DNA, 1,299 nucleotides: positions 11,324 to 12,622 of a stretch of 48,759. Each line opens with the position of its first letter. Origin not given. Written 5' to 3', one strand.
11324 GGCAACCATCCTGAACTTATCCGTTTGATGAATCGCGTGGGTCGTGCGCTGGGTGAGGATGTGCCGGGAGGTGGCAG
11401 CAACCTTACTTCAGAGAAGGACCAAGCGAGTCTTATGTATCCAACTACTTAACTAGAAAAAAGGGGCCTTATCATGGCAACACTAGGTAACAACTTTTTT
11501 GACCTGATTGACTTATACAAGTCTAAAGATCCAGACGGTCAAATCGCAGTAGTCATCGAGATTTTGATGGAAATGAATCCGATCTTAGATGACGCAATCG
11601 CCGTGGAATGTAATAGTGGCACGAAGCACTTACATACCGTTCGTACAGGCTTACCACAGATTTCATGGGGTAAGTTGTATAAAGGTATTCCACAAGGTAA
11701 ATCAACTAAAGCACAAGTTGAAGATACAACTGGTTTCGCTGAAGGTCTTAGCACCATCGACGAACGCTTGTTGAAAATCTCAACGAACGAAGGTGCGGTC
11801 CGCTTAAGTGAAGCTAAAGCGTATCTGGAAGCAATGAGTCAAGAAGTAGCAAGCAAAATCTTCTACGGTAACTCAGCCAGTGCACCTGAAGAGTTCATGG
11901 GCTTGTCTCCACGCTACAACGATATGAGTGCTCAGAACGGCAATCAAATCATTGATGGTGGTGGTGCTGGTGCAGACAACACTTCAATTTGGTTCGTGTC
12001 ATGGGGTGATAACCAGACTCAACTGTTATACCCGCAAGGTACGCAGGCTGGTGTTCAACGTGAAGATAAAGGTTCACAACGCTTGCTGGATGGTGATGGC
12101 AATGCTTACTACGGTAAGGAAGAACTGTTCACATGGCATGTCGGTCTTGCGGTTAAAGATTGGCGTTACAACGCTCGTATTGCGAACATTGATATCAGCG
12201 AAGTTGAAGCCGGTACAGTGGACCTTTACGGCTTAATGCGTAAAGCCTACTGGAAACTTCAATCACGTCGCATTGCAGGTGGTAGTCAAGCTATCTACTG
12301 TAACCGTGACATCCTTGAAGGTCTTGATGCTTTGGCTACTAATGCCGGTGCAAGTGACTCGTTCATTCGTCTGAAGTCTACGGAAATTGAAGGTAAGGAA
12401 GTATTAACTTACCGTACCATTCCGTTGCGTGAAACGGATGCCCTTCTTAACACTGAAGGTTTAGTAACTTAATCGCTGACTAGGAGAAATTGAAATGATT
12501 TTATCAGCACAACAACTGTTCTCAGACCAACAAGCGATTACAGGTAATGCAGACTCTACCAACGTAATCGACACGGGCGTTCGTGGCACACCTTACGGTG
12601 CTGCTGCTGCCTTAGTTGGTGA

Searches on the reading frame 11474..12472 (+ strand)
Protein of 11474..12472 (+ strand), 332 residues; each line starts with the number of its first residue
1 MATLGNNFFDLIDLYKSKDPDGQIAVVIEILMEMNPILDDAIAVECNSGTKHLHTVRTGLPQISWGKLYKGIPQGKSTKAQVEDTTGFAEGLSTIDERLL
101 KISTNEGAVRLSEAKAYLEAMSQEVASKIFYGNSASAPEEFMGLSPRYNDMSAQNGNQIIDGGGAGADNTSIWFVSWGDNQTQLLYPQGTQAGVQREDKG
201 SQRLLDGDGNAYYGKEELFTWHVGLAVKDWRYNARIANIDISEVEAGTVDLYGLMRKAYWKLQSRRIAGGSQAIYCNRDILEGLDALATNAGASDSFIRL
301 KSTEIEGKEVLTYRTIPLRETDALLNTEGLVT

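Call 15: search_dna_similar(query=window:11474-12472:+, collection=phages, mode=protein, max_rows=25)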
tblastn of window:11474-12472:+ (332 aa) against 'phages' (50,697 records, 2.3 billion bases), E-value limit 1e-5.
Records with a match: 103; places in all: 103; records where one place covers at least 80% of the query: 103.
Best place of each record, by identity: 60-80% 6; <60% 97.
By first word of the organism name: Pseudomonas 16; Xanthomonas 15; Escherichia 14; Salmonella 12; Vibrio 6; Caudoviricetes 6; Burkholderia 5; Bordetella 5; Klebsiella 4; Caulobacter 4; and 12 more.
By host as written in the record: - 25; Xanthomonas albilineans CFBP2523 6; Pseudomonas aeruginosa PA14 5; Escherichia coli O157:H7 4; Xanthomonas citri 4; Vibrio splendidus 3; Salmonella enterica subsp. enterica serovar Heidelberg 3; Caulobacter vibrioides CB15 3; and 39 more.
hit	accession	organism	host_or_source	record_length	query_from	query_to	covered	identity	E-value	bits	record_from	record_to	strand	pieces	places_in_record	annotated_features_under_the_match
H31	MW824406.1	Vibrio phage PS25B.1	Vibrio crassostreae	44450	1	331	100%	75.2%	6e-172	535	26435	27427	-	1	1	hypothetical protein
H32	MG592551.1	Vibrio phage 1.185.O._10N.286.49.C2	Vibrio sp.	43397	1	331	100%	74.6%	3e-171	533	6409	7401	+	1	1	major capsid protein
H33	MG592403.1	Vibrio phage 1.021.A._10N.222.51.F9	Vibrio splendidus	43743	1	331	100%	74.6%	3e-171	533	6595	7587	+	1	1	major capsid protein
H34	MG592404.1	Vibrio phage 1.021.B._10N.222.51.F9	Vibrio splendidus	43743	1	331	100%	74.6%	3e-171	533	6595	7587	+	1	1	major capsid protein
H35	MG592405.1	Vibrio phage 1.021.C._10N.222.51.F9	Vibrio splendidus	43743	1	331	100%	74.6%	3e-171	533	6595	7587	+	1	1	major capsid protein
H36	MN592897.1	Vibrio phage MZH0603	Vibrio variabilis R-40492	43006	1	332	100%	74.1%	5e-171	532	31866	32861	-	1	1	major capsid protein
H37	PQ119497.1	Cobetia phage Carin1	Cobetia marina DSMZ4741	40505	1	328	99%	49.0%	4e-106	345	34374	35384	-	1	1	major capsid protein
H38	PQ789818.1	Burkholderia phage vB_E332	Burkholderia sp.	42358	1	332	100%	44.4%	8e-79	267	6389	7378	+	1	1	hypothetical protein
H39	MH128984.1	Burkholderia phage vB_BmuP_KL4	-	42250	1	331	100%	44.0%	7e-81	273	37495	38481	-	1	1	hypothetical protein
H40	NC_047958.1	Burkholderia phage vB_BmuP_KL4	-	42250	1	331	100%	44.0%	7e-81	273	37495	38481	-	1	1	major head protein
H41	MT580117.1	Salmonella phage 66FD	Salmonella enterica subsp. enterica ...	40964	1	331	100%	43.2%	8e-80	270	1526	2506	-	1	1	major capsid protein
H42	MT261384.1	Salmonella virus PAT1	Salmonella enterica subsp. enterica ...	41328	1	331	100%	43.2%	8e-80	270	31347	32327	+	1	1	hypothetical protein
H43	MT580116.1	Salmonella phage 65FD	Salmonella enterica subsp. enterica ...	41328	1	331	100%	43.2%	8e-80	270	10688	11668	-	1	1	major capsid protein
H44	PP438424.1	Microcystis phage Mel-JY33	Microcystis elabens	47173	1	332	100%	43.1%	6e-85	285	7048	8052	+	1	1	major capsid protein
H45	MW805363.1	Octadecabacter Antarctic BD virus 1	Octadecabacter sp. strain IceBac 419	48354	1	332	100%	42.9%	3e-86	288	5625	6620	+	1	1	major capsid protein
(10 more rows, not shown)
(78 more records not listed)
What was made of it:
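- Tried and rejected: The capsid search found the Vibrio phage relatives (call 15).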
